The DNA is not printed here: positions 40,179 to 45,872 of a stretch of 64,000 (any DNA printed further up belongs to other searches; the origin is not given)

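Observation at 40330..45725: Architecture changes in the last roughly 1,800 aa to an array of Trp-marked beta-sandwich-like modules, with no C-terminal wall anchor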

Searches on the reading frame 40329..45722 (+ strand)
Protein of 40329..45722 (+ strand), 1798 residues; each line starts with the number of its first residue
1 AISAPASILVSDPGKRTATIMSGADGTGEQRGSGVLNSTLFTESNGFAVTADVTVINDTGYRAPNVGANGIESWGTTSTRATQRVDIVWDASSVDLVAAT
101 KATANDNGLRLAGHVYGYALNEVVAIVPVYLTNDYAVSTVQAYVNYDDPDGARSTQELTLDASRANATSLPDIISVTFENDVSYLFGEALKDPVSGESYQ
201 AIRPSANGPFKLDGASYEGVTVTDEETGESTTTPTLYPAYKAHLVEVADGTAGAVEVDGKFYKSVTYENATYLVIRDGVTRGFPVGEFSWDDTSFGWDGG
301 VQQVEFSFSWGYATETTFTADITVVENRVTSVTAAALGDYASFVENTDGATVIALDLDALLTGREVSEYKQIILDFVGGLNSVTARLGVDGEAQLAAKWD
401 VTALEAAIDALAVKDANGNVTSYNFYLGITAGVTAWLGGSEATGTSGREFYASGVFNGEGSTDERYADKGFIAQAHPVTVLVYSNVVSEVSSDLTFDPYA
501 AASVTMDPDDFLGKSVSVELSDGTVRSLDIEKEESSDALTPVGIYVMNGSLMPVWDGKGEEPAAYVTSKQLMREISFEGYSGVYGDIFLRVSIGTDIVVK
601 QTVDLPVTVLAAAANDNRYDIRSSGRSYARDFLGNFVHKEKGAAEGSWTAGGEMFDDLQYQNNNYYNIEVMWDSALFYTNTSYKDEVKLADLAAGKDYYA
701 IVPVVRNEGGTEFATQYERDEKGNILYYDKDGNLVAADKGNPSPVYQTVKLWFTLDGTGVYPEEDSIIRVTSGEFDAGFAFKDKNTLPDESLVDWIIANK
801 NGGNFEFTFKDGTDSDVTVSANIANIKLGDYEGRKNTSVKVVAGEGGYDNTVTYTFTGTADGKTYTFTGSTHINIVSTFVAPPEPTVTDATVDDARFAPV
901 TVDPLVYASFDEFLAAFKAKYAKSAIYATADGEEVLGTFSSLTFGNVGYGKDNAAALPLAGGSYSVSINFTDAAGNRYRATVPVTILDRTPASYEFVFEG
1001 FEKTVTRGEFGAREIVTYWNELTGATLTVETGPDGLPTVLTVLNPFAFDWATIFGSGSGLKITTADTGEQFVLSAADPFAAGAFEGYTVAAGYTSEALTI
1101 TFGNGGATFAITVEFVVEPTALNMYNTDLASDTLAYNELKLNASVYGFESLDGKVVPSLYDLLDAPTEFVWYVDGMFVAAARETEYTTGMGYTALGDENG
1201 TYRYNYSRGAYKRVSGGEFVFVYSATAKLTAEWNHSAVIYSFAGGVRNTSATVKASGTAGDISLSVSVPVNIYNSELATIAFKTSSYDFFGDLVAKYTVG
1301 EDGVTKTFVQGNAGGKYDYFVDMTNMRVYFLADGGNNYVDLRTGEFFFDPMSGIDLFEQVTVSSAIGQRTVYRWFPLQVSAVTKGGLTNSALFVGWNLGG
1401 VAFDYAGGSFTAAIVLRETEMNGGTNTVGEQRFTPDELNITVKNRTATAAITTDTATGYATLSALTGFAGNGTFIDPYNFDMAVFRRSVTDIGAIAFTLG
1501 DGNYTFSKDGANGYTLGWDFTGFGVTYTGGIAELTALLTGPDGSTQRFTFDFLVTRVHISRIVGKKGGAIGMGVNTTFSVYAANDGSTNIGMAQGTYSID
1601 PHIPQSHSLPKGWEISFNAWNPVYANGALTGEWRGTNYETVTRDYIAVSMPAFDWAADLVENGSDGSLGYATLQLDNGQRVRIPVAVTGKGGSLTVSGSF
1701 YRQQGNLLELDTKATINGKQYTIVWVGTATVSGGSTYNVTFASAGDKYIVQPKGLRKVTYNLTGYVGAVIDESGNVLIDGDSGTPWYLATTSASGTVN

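Call 4: search_protein_families(library=pfam, proteins=[window:40329-45722:+], max_evalue=1)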
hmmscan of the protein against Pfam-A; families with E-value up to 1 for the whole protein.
window:40329-45722:+ (1798 aa): 1 family
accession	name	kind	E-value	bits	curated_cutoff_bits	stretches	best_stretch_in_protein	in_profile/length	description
PF19077.6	Big_13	-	0.48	11.4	27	1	958-986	71-100/102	Bacterial Ig-like domain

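Call 5: search_protein_families(library=ncbifam, proteins=[window:40329-45722:+], max_evalue=1)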
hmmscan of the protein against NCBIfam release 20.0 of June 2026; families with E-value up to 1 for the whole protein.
window:40329-45722:+ (1798 aa): 0 families

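Call 10: find_homologous_proteins(query=window:40329-45722:+, max_evalue=0.001)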
Query window:40329-45722:+ (1798 aa): 10 proteins with E <= 0.001 among 8000 candidates.
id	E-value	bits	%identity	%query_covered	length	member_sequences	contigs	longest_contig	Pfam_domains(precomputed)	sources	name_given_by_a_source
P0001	0.0e+0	3063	88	88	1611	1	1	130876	-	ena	-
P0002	0.0e+0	1636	47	72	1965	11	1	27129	-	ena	-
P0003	0.0e+0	1628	89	43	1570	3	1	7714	-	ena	-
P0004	0.0e+0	1544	47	99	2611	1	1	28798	-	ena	-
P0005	1.9e-152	528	49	33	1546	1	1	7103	-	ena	-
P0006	4.3e-77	278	30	49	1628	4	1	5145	-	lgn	-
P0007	8.6e-70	254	29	43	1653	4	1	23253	-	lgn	-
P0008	2.7e-67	246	29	49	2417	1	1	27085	-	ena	-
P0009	7.5e-64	234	27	50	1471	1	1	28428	-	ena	-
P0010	1.9e-53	200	25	44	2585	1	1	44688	-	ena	-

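Call 12: find_encoding_contigs(protein=P0001, flank=10000, max_places=3)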
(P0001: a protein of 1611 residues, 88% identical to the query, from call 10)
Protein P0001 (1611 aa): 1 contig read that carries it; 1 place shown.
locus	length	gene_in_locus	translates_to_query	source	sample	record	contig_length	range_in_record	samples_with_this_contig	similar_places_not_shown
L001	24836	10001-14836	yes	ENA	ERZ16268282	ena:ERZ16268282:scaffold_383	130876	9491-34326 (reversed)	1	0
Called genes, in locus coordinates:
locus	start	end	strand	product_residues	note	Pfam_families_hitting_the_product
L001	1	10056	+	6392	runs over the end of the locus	-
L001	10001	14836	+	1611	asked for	-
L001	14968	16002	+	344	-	PF03547:Mem_trans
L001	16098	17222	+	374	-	PF13421:Band_7_1, PF01145:Band_7, PF12773:DZR, PF13240:Zn_Ribbon_1 (weak), PF12773:DZR, PF13240:Zn_Ribbon_1 (weak), PF13248:Zn_ribbon_3 (weak), PF13240:Zn_Ribbon_1 (weak), +4 more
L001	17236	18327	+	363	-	PF08271:Zn_Ribbon_TF (faint)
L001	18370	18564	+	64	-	PF08984:DUF1858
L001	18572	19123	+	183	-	PF12844:HTH_19 (weak), PF07883:Cupin_2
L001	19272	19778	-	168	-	PF07670:Gate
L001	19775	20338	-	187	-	-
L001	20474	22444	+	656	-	PF00133:tRNA-synt_1, PF01406:tRNA-synt_1e (faint), PF01921:tRNA-synt_1f (faint), PF09334:tRNA-synt_1g, PF00133:tRNA-synt_1, PF19303:Anticodon_3 (weak), PF01588:tRNA_bind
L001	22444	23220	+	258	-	PF01026:TatD_DNase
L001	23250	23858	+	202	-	PF04055:Radical_SAM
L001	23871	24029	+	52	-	-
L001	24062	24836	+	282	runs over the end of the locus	PF00398:RrnaAD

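Call 13: find_encoding_contigs(protein=P0004, flank=10000, max_places=3)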
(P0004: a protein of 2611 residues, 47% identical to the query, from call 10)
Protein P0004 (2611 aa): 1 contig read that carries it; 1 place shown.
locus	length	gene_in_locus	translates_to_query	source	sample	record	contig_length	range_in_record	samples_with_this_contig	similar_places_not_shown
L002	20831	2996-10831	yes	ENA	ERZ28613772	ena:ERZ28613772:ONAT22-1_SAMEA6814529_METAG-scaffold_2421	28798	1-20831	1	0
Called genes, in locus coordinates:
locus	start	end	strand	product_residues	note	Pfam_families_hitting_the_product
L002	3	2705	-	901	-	?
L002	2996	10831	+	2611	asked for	-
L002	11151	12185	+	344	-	PF03547:Mem_trans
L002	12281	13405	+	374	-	PF13421:Band_7_1, PF01145:Band_7, PF13240:Zn_Ribbon_1 (weak), PF13248:Zn_ribbon_3, PF12773:DZR, PF13240:Zn_Ribbon_1 (weak), PF13248:Zn_ribbon_3 (weak), PF13240:Zn_Ribbon_1, +4 more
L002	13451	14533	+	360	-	PF08271:Zn_Ribbon_TF (faint)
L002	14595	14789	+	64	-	PF08984:DUF1858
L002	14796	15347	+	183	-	PF12844:HTH_19 (weak), PF07883:Cupin_2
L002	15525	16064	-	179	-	PF07670:Gate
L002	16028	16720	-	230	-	-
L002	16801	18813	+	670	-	PF00133:tRNA-synt_1, PF01406:tRNA-synt_1e (faint), PF01921:tRNA-synt_1f (faint), PF09334:tRNA-synt_1g, PF00133:tRNA-synt_1, PF19303:Anticodon_3 (faint), PF01588:tRNA_bind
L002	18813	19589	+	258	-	PF01026:TatD_DNase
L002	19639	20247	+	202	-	PF04055:Radical_SAM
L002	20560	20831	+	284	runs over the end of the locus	PF00398:RrnaAD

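Call 30: search_solved_structures(query=window:40329-45722:+, max_evalue=10)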
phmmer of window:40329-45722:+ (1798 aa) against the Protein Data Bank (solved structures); distinct sequences matched with E-value up to 10: 1.
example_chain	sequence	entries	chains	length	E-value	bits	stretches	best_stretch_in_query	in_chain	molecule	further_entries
5x5s_A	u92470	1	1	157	0.0064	17.1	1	908-974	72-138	Amylase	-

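Call 61: search_protein_families(library=pfam, proteins=[P0004, P0008, P0009, P0006], max_evalue=0.1)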
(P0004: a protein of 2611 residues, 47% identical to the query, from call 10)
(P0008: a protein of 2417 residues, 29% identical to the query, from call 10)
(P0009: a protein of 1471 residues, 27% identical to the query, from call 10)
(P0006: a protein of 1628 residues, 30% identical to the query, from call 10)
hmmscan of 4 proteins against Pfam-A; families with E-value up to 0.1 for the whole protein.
P0004 (2611 aa): 0 families

P0008 (2417 aa): 0 families

P0009 (1471 aa): 1 family
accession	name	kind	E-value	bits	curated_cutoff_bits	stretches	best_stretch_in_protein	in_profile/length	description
PF07532.17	Big_4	-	0.008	16.1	22.1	1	1020-1057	15-52/59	Bacterial Ig-like domain (group 4)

P0006 (1628 aa): 0 families

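Call 87: search_dna_similar(query=window:40329-45722:+, collection=phages, mode=protein, max_evalue=0.001, max_rows=10)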
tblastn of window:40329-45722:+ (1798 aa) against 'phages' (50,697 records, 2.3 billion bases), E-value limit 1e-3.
No match.

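Call 88: search_dna_similar(query=window:40329-45722:+, collection=plasmids, mode=protein, max_evalue=0.001, max_rows=10)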
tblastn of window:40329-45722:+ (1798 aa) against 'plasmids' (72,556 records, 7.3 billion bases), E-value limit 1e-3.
No match.
